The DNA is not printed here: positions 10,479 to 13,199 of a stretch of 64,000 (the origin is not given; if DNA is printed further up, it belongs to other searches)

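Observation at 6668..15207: Sigma-54-type operon combining a dedicated System II cytochrome c maturation pair with an ACIII/Qrc-like quinone module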

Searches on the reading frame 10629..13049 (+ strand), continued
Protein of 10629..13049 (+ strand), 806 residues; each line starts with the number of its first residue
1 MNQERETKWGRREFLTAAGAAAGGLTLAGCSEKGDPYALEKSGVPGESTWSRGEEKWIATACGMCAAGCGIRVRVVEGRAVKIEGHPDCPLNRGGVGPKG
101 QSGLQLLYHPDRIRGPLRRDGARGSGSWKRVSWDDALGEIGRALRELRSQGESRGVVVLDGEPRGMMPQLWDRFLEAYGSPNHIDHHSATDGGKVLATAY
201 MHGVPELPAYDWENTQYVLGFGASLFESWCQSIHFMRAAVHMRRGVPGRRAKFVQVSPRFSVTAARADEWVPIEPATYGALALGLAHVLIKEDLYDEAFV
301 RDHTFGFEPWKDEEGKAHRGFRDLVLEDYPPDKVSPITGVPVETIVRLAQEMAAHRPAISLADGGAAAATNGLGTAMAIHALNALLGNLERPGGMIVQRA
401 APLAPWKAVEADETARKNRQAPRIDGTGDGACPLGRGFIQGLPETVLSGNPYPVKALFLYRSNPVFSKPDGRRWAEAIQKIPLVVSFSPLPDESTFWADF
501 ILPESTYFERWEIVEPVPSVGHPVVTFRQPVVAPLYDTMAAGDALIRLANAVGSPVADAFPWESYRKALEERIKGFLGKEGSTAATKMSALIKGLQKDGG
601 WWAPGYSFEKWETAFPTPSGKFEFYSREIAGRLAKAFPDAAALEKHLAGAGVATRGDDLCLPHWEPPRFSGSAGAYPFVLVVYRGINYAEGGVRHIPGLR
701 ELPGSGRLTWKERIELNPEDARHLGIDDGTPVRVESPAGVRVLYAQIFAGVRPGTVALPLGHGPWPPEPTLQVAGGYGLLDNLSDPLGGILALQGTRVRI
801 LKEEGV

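Call 53: search_protein_families(library=ncbifam, proteins=[L081:8907-11372:+, L081:12228-13466:+, L083:9088-11496:+, L019:8873-11260:+, L019:12476-13771:+, L063:9926-12340:+, L063:13021-14376:+, L044:470-2938:+, L044:3642-4985:+, L081:8096-8800:+], max_evalue=1e-20)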
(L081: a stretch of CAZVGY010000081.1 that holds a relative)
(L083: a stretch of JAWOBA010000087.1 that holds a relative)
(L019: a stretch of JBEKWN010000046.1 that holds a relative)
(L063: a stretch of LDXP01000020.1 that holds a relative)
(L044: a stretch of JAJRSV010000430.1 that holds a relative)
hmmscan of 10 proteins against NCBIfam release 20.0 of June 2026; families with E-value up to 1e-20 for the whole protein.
L081:8907-11372:+ (821 aa): 14 families
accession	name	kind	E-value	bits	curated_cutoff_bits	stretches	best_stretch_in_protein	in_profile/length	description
NF041783.2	mnquin_red_QrcB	equivalog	1.9e-156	522.1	440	2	1-570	1-523/695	menaquinone reductase molybdopterin-binding-like subunit QrcB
NF012032.0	PRK15488.1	equivalog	1.6e-88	297.6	694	1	2-646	2-616/759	thiosulfate reductase PhsA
NF041714.1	arsenate_red_ArrA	equivalog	7.2e-86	289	1600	1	52-812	50-838/848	arsenate respiratory reductase molybdopterin-containing subunit ArrA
TIGR02166.1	dmsA_ynfE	subfamily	6e-53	180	777.7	1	108-390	104-396/794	DMSO/selenate family reductase complex A subunit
TIGR01591.1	Fdh-alpha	equivalog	3.5e-52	177.4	666.25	1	56-507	2-441/672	formate dehydrogenase subunit alpha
TIGR03479.1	DMSO_red_II_alp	subfamily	8.5e-35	120.1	984.75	1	87-300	101-307/913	molybdopterin-dependent oxidoreductase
NF041885.1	selenate_YnfE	exception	1.1e-34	119.4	1675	1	104-390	104-403/805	selenate/tellurate reductase subunit YnfE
NF047855.1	AssmNtatRedNasC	equivalog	1.2e-33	116.3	1100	0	444-563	404-519/708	assimilatory nitrate reductase catalytic subunit NasC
NF011566.1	PRK14990.1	exception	1e-31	109.8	1600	1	103-390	115-416/814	dimethylsulfoxide reductase subunit A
NF041884.1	selenate_YnfF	exception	3e-30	104.8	1650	1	104-390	101-396/798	selenate/tellurate reductase subunit YnfF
TIGR00509.1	bisC_fam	subfamily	4.8e-29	101.2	1017.55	1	118-776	65-705/772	molybdopterin guanine dinucleotide-containing S/N-oxide reductase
TIGR01553.1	formate-DH-alph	equivalog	4.8e-26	90.8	814.2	1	3-301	2-305/1009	formate dehydrogenase-N subunit alpha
NF041513.1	formate_DH_Act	exception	3e-22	78.3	1400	1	53-300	43-295/1067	formate dehydrogenase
NF011567.1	PRK14991.1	equivalog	2.4e-21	75.2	1750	0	688-781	870-960/1022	tetrathionate reductase subunit TtrA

L081:12228-13466:+ (412 aa): 3 families
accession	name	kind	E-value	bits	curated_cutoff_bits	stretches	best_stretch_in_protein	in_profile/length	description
NF041784.1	mnquin_red_QrcD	equivalog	9.6e-193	641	570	1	1-408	1-408/408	menaquinone reductase integral membrane subunit QrcD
NF045714.1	sulf_resp_HmcC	equivalog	9e-33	114.1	550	1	30-403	13-370/376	sulfate respiration complex protein HmcC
NF008133.1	PRK10881.1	equivalog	5.6e-31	108.4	450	1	41-403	35-376/377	Ni/Fe-hydrogenase cytochrome b subunit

L083:9088-11496:+ (802 aa): 14 families
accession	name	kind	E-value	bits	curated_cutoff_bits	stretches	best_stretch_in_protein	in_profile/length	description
NF041783.2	mnquin_red_QrcB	equivalog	2e-147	492.3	440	2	1-569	1-521/695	menaquinone reductase molybdopterin-binding-like subunit QrcB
NF041714.1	arsenate_red_ArrA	equivalog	5.2e-87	292.8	1600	2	51-547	49-567/848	arsenate respiratory reductase molybdopterin-containing subunit ArrA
NF012032.0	PRK15488.1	equivalog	2.5e-77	260.6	694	1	1-570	1-548/759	thiosulfate reductase PhsA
TIGR01591.1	Fdh-alpha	equivalog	6.7e-55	186.4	666.25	1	55-620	1-552/672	formate dehydrogenase subunit alpha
TIGR02166.1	dmsA_ynfE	subfamily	2.1e-46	158.4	777.7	1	53-390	45-396/794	DMSO/selenate family reductase complex A subunit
TIGR03479.1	DMSO_red_II_alp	subfamily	2.3e-39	135.2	984.75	1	35-297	48-304/913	molybdopterin-dependent oxidoreductase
NF047855.1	AssmNtatRedNasC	equivalog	6.5e-36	123.9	1100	0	240-358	203-309/708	assimilatory nitrate reductase catalytic subunit NasC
TIGR01553.1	formate-DH-alph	equivalog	1.3e-32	112.6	814.2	1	3-301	2-305/1009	formate dehydrogenase-N subunit alpha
NF041885.1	selenate_YnfE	exception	3.3e-30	104.6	1675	1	99-352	99-365/805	selenate/tellurate reductase subunit YnfE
NF041884.1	selenate_YnfF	exception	1.1e-24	86.4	1650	1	87-352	84-358/798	selenate/tellurate reductase subunit YnfF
NF011567.1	PRK14991.1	equivalog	2e-24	85.5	1750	0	670-763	871-961/1022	tetrathionate reductase subunit TtrA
NF011566.1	PRK14990.1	exception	1.9e-23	82.4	1600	0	51-352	57-378/814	dimethylsulfoxide reductase subunit A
TIGR00509.1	bisC_fam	subfamily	1.6e-22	79.6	1017.55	0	118-575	65-533/772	molybdopterin guanine dinucleotide-containing S/N-oxide reductase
NF041513.1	formate_DH_Act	exception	1.8e-22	79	1400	0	53-299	43-294/1067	formate dehydrogenase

L019:8873-11260:+ (795 aa): 16 families
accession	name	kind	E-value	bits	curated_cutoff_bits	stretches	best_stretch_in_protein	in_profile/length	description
NF041714.1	arsenate_red_ArrA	equivalog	8.9e-110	368.1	1600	1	25-795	33-848/848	arsenate respiratory reductase molybdopterin-containing subunit ArrA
NF041783.2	mnquin_red_QrcB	equivalog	2.8e-93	313.3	440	1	4-546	3-510/695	menaquinone reductase molybdopterin-binding-like subunit QrcB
NF012032.0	PRK15488.1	equivalog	6.9e-92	308.7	694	1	2-776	1-741/759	thiosulfate reductase PhsA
TIGR02166.1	dmsA_ynfE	subfamily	2.8e-64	217.5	777.7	1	4-380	1-396/794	DMSO/selenate family reductase complex A subunit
TIGR01591.1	Fdh-alpha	equivalog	7.7e-58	196.1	666.25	1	47-380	2-316/672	formate dehydrogenase subunit alpha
TIGR03479.1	DMSO_red_II_alp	subfamily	2e-49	168.4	984.75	1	73-286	95-303/913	molybdopterin-dependent oxidoreductase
NF041885.1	selenate_YnfE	exception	3e-44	151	1675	1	16-380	20-403/805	selenate/tellurate reductase subunit YnfE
NF041884.1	selenate_YnfF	exception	1.3e-43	149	1650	0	237-380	245-396/798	selenate/tellurate reductase subunit YnfF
NF047855.1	AssmNtatRedNasC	equivalog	7.8e-43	146.7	1100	0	238-364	211-325/708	assimilatory nitrate reductase catalytic subunit NasC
NF011567.1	PRK14991.1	equivalog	1.5e-40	138.8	1750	0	197-287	281-371/1022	tetrathionate reductase subunit TtrA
NF011566.1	PRK14990.1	exception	1.5e-38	132.3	1600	1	43-380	60-416/814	dimethylsulfoxide reductase subunit A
TIGR01553.1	formate-DH-alph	equivalog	2.8e-32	111.4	814.2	0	4-135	2-141/1009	formate dehydrogenase-N subunit alpha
TIGR00509.1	bisC_fam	subfamily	4.2e-32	111.3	1017.55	1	104-618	61-596/772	molybdopterin guanine dinucleotide-containing S/N-oxide reductase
NF041513.1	formate_DH_Act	exception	9.9e-23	79.9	1400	0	46-137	45-134/1067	formate dehydrogenase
TIGR02164.1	torA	equivalog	6e-21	74.3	1465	0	240-380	257-391/824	trimethylamine-N-oxide reductase TorA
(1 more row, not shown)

L019:12476-13771:+ (431 aa): 1 family
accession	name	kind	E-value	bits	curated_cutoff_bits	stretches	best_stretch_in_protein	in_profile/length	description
NF045798.1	DsrP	equivalog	5.4e-28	98.4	350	0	19-161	6-144/346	sulfate reduction electron transfer complex DsrMKJOP subunit DsrP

L063:9926-12340:+ (804 aa): 14 families
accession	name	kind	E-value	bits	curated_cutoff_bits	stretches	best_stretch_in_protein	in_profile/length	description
NF041783.2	mnquin_red_QrcB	equivalog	1.4e-79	268.1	440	1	43-561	49-521/695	menaquinone reductase molybdopterin-binding-like subunit QrcB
NF012032.0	PRK15488.1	equivalog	3.2e-77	260.2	694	1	1-555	1-541/759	thiosulfate reductase PhsA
NF041714.1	arsenate_red_ArrA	equivalog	3e-71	240.7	1600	1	33-763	35-790/848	arsenate respiratory reductase molybdopterin-containing subunit ArrA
TIGR01591.1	Fdh-alpha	equivalog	5.8e-52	176.7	666.25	1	50-381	2-316/672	formate dehydrogenase subunit alpha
TIGR02166.1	dmsA_ynfE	subfamily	9.9e-43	146.2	777.7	1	3-767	1-748/794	DMSO/selenate family reductase complex A subunit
NF047855.1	AssmNtatRedNasC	equivalog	6e-41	140.5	1100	0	79-377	55-337/708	assimilatory nitrate reductase catalytic subunit NasC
TIGR03479.1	DMSO_red_II_alp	subfamily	2e-30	105.6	984.75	0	93-291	112-307/913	molybdopterin-dependent oxidoreductase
NF041885.1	selenate_YnfE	exception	1.1e-28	99.6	1675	1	97-381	104-403/805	selenate/tellurate reductase subunit YnfE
NF041884.1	selenate_YnfF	exception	2.3e-28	98.6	1650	1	95-381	99-396/798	selenate/tellurate reductase subunit YnfF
TIGR01553.1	formate-DH-alph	equivalog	7.4e-26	90.2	814.2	0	3-137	2-142/1009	formate dehydrogenase-N subunit alpha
NF041513.1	formate_DH_Act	exception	1.2e-25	89.5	1400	0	21-291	18-295/1067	formate dehydrogenase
NF011566.1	PRK14990.1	exception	4.8e-25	87.7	1600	0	231-381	258-416/814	dimethylsulfoxide reductase subunit A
NF041323.1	Nitr_red_NasA_Halo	equivalog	1.6e-23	83.2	1000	0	53-300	2-245/673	assimilatory nitrate reductase NasA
TIGR00509.1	bisC_fam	subfamily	3.1e-22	78.6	1017.55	0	221-381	192-342/772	molybdopterin guanine dinucleotide-containing S/N-oxide reductase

L063:13021-14376:+ (451 aa): 1 family
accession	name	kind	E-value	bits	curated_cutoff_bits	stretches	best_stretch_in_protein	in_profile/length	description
NF045798.1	DsrP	equivalog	1e-35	123.8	350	1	18-157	7-142/346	sulfate reduction electron transfer complex DsrMKJOP subunit DsrP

L044:470-2938:+ (822 aa): 16 families
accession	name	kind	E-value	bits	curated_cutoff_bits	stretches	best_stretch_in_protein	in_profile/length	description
NF041783.2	mnquin_red_QrcB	equivalog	5.3e-99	332.3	440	1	44-562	47-518/695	menaquinone reductase molybdopterin-binding-like subunit QrcB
NF012032.0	PRK15488.1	equivalog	1.3e-97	327.6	694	1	1-546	1-530/759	thiosulfate reductase PhsA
NF041714.1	arsenate_red_ArrA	equivalog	1.2e-94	318.1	1600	1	1-816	1-843/848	arsenate respiratory reductase molybdopterin-containing subunit ArrA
TIGR01591.1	Fdh-alpha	equivalog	2.8e-65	220.7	666.25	1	52-387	1-319/672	formate dehydrogenase subunit alpha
TIGR02166.1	dmsA_ynfE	subfamily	7e-65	219.5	777.7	1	3-777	1-751/794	DMSO/selenate family reductase complex A subunit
NF041884.1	selenate_YnfF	exception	1.1e-50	172.4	1650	1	76-777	77-753/798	selenate/tellurate reductase subunit YnfF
NF041885.1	selenate_YnfE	exception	3.2e-47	160.9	1675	1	77-781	81-764/805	selenate/tellurate reductase subunit YnfE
NF011566.1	PRK14990.1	exception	1.1e-46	159.3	1600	1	54-777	64-771/814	dimethylsulfoxide reductase subunit A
TIGR03479.1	DMSO_red_II_alp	subfamily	8.6e-43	146.5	984.75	1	57-292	66-304/913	molybdopterin-dependent oxidoreductase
NF047855.1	AssmNtatRedNasC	equivalog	9.2e-40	136.6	1100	0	242-376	210-332/708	assimilatory nitrate reductase catalytic subunit NasC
TIGR01553.1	formate-DH-alph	equivalog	4.1e-30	104.3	814.2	0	2-142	1-142/1009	formate dehydrogenase-N subunit alpha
NF011567.1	PRK14991.1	equivalog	3.9e-28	97.7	1750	0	84-132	136-184/1022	tetrathionate reductase subunit TtrA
TIGR00509.1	bisC_fam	subfamily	2e-27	95.8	1017.55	1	116-643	67-596/772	molybdopterin guanine dinucleotide-containing S/N-oxide reductase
NF010055.0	PRK13532.1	equivalog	4.6e-25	88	904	0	1-295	1-291/830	nitrate reductase catalytic subunit NapA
TIGR01706.1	NAPA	equivalog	2.5e-21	75.7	930.55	0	3-295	2-291/830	periplasmic nitrate reductase subunit alpha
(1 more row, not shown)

L044:3642-4985:+ (447 aa): 1 family
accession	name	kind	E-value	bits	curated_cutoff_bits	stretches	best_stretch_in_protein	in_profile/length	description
NF045798.1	DsrP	equivalog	2.9e-31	109.2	350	1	21-160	7-142/346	sulfate reduction electron transfer complex DsrMKJOP subunit DsrP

L081:8096-8800:+ (234 aa): 1 family
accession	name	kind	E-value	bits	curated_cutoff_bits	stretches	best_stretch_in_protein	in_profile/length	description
NF041781.1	mnquin_red_QrcA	equivalog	2.1e-68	229.4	180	1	32-234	2-174/174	menaquinone reductase multiheme cytochrome c subunit QrcA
